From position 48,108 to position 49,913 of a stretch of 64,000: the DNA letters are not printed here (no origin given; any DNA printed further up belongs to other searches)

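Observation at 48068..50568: Retron with N-terminally extended RT and a possible 2TM partner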

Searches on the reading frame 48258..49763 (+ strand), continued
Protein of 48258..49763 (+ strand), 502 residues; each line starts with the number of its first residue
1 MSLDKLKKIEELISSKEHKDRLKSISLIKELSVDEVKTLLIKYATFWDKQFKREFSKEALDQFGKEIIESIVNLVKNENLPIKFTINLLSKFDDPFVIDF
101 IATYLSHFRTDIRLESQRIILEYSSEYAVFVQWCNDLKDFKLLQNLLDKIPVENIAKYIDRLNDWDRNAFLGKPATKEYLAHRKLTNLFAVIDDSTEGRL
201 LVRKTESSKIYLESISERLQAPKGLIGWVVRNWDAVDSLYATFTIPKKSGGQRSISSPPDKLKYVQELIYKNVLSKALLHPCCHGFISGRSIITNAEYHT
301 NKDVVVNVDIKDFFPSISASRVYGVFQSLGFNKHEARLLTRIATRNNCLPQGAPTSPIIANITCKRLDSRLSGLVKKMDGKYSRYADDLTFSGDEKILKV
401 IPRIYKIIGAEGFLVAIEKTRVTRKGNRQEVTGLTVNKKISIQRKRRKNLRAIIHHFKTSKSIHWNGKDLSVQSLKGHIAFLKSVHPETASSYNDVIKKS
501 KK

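Call 44: find_encoding_contigs(protein=P0012, flank=5000, max_places=1)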
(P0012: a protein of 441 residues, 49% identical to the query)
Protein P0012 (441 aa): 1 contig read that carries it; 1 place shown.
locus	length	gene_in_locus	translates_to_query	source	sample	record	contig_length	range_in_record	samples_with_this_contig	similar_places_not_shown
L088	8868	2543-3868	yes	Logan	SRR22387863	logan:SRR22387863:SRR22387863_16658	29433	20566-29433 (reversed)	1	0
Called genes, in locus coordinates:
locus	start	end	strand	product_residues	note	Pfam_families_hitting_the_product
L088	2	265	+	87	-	?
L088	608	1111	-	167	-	-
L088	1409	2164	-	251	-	PF12796:Ank_2 (weak), PF13637:Ank_4 (faint), PF13606:Ank_3 (faint), PF00023:Ank (weak), PF12796:Ank_2 (weak)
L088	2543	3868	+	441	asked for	PF00078:RVT_1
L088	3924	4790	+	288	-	PF01555:N6_N4_Mtase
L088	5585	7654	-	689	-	PF20442:BrxL_N, PF13337:BrxL_ATPase, PF16565:MIT_C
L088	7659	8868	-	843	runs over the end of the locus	PF08665:PglZ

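Call 45: find_encoding_contigs(protein=P0014, flank=5000, max_places=1)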
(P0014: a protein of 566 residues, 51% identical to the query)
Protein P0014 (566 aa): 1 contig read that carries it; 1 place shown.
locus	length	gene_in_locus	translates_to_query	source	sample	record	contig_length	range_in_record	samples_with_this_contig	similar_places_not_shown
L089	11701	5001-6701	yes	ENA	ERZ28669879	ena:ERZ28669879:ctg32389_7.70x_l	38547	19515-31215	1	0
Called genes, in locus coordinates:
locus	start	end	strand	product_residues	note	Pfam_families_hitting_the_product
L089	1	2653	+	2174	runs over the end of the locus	PF00270:DEAD, PF00271:Helicase_C, PF09369:MZB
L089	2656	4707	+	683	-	PF00580:UvrD-helicase, PF13245:AAA_19, PF13361:UvrD_C, PF13538:UvrD_C_2 (weak)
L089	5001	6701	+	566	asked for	PF00078:RVT_1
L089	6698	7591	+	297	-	PF01555:N6_N4_Mtase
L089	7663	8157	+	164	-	-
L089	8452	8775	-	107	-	-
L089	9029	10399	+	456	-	PF03389:MobA_MobL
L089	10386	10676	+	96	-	-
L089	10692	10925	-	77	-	-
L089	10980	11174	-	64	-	PF10779:XhlA (weak)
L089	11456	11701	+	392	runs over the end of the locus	-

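Call 46: find_encoding_contigs(protein=P0023, flank=5000, max_places=2)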
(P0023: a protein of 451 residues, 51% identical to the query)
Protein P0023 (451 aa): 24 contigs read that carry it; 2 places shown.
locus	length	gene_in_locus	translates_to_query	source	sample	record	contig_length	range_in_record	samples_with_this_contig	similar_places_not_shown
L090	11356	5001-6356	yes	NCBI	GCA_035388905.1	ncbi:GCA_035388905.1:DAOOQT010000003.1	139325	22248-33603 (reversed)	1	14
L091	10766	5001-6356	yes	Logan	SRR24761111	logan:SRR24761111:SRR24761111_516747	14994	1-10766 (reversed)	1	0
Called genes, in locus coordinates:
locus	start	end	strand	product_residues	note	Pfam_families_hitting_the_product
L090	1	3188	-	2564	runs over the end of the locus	PF25794:SACS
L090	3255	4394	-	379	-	-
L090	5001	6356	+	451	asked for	PF00078:RVT_1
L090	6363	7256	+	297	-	PF01555:N6_N4_Mtase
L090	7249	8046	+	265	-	PF08902:DUF1848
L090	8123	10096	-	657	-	PF01935:DUF87 (faint), PF05872:HerA_C (weak), PF10412:TrwB_AAD_bind (faint)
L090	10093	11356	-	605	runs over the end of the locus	PF02384:N6_Mtase, PF07669:Eco57I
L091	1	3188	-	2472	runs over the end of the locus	?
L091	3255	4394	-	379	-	-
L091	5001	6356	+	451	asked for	PF00078:RVT_1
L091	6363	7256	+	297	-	PF01555:N6_N4_Mtase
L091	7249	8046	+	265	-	PF08902:DUF1848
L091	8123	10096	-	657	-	PF01935:DUF87 (faint), PF05872:HerA_C (weak), PF10412:TrwB_AAD_bind (faint)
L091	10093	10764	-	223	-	?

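Call 47: find_encoding_contigs(protein=P0051, flank=5000, max_places=1)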
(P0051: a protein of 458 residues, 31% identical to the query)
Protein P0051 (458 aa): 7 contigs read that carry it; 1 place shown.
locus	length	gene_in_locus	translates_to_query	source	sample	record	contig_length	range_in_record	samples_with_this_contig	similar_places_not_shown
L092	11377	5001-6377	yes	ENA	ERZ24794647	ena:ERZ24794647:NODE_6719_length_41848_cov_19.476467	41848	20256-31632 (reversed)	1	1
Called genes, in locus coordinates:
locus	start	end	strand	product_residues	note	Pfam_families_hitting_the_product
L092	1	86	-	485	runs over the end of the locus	-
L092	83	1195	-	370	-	-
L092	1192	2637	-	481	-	PF07726:AAA_3 (weak), PF07728:AAA_5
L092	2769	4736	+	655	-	PF01381:HTH_3, PF13384:HTH_23 (faint), PF13443:HTH_26 (faint), PF13560:HTH_31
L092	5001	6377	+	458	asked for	PF00078:RVT_1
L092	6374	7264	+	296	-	PF01555:N6_N4_Mtase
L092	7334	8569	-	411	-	PF01816:LRV (faint), PF25591:LRV_2 (faint)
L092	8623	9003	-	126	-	-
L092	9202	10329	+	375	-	-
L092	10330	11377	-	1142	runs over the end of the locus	PF00580:UvrD-helicase, PF13245:AAA_19 (weak), PF00580:UvrD-helicase, PF13361:UvrD_C (faint), PF13538:UvrD_C_2 (faint), PF12705:PDDEXK_1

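Call 69: search_protein_families(library=padloc, proteins=[L086:7492-8319:+, L090:6363-7253:+, L090:7249-8043:+, L087:9342-10118:+], max_evalue=0.001)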
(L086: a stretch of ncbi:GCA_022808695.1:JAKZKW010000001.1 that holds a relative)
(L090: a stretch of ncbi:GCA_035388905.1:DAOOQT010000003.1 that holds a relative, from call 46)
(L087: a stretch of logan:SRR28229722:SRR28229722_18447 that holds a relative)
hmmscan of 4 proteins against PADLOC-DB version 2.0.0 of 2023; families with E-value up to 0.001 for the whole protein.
L086:7492-8319:+ (276 aa): 58 families (the best 25 are shown)
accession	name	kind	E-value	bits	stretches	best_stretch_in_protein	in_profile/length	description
PDLC03353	MTase_II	-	6.2e-48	161.6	1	8-268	9-252/260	Type II methyltransferase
PDLC03350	MTase_II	-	1.8e-36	124.2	1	9-272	57-301/312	Type II methyltransferase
PDLC03371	MTase_II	-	4.9e-33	112.8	1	9-269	11-255/260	Type II methyltransferase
PDLC03246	MTase_II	-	1.1e-27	95.2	1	5-256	109-356/376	Type II methyltransferase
PDLC03259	MTase_II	-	8e-26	88.8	1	12-258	7-247/423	Type II methyltransferase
PDLC03387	MTase_II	-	1.7e-22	78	2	98-266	125-276/289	Type II methyltransferase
PDLC03299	MTase_II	-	4.2e-22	77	1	8-270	14-264/296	Type II methyltransferase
PDLC03216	MTase_II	-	5.5e-22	76.3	2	204-270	193-259/364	Type II methyltransferase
PDLC03276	MTase_II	-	1.5e-19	68.6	1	8-256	143-390/404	Type II methyltransferase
PDLC03320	MTase_II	-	2e-19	67.8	2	187-265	195-274/289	Type II methyltransferase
PDLC03738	oMTase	-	3.4e-18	63.5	1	7-268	19-267/376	orphan methyltransferase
PDLC03230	MTase_II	-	2.7e-17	61.1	1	11-258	38-274/360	Type II methyltransferase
PDLC03283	MTase_II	-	8.2e-17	59.5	1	17-264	12-269/352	Type II methyltransferase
PDLC03228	MTase_II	-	2.1e-16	58.4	1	203-268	142-208/227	Type II methyltransferase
PDLC03351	MTase_II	-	7.5e-16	56.2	2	188-271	110-193/348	Type II methyltransferase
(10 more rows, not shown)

L090:6363-7253:+ (297 aa): 55 families (the best 25 are shown)
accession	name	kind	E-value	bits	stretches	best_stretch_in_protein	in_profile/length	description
PDLC03353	MTase_II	-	7.1e-55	184.3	1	13-271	6-248/260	Type II methyltransferase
PDLC03350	MTase_II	-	1.2e-41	141.1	1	8-275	51-297/312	Type II methyltransferase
PDLC03259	MTase_II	-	1.1e-33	114.7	1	19-271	6-253/423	Type II methyltransferase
PDLC03371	MTase_II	-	1.1e-31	108.3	1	15-274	9-253/260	Type II methyltransferase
PDLC03246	MTase_II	-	3.5e-27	93.5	1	25-271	122-364/376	Type II methyltransferase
PDLC03283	MTase_II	-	1.2e-26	91.8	1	19-272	7-270/352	Type II methyltransferase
PDLC03276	MTase_II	-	3.5e-23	80.5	1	25-269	153-396/404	Type II methyltransferase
PDLC03387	MTase_II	-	1.3e-22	78.3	2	107-274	127-276/289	Type II methyltransferase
PDLC03299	MTase_II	-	2.1e-21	74.7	1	15-280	14-264/296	Type II methyltransferase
PDLC03260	MTase_II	-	5.2e-21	72.9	1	192-270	228-304/349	Type II methyltransferase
PDLC03216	MTase_II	-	1.1e-18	65.3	2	212-295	194-278/364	Type II methyltransferase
PDLC03265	MTase_II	-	2.3e-17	61.4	2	197-270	253-325/333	Type II methyltransferase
PDLC03738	oMTase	-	5.8e-17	59.5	2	212-274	204-266/376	orphan methyltransferase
PDLC03320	MTase_II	-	1.1e-16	58.9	1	209-277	210-278/289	Type II methyltransferase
PDLC03230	MTase_II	-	2.1e-15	54.9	1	17-271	36-280/360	Type II methyltransferase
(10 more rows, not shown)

L090:7249-8043:+ (265 aa): 1 family
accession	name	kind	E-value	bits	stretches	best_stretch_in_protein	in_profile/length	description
PDLC03815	RTasDUF1848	-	2.7e-27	94.1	1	10-260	2-238/242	DRT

L087:9342-10118:+ (259 aa): 1 family
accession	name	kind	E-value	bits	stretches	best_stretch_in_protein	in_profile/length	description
PDLC03815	RTasDUF1848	-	5.7e-27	93.1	1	5-257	2-239/242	DRT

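Call 70: search_protein_families(library=ncbifam, proteins=[L086:7492-8319:+, L090:6363-7253:+, L090:7249-8043:+, L087:9342-10118:+], max_evalue=0.001)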
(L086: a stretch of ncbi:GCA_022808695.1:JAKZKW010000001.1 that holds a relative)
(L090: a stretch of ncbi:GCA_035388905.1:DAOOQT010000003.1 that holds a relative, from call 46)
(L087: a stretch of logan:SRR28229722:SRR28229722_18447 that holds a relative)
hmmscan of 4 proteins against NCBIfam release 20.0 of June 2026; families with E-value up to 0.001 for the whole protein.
L086:7492-8319:+ (276 aa): 3 families
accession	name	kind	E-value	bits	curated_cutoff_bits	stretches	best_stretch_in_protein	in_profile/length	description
NF050803.1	DnaMtaseCcrMCaul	equivalog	1.7e-18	66.7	830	1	9-270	4-251/350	adenine-specific DNA-methyltransferase CcrM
NF008572.0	PRK11524.1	equivalog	2.4e-17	63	292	1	8-264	14-255/294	adenine-specific DNA-methyltransferase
NF010253.0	PRK13699.1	subfamily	7.8e-14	51.9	244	1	202-267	141-207/226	DNA methyltransferase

L090:6363-7253:+ (297 aa): 3 families
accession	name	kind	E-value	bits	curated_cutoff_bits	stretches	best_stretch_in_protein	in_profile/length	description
NF050803.1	DnaMtaseCcrMCaul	equivalog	7.5e-16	58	830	1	212-282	186-256/350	adenine-specific DNA-methyltransferase CcrM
NF008572.0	PRK11524.1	equivalog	7.8e-16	58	292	1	16-275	15-258/294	adenine-specific DNA-methyltransferase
NF010253.0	PRK13699.1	subfamily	2.1e-10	40.7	244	1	204-273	137-205/226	DNA methyltransferase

L090:7249-8043:+ (265 aa): 0 families

L087:9342-10118:+ (259 aa): 0 families
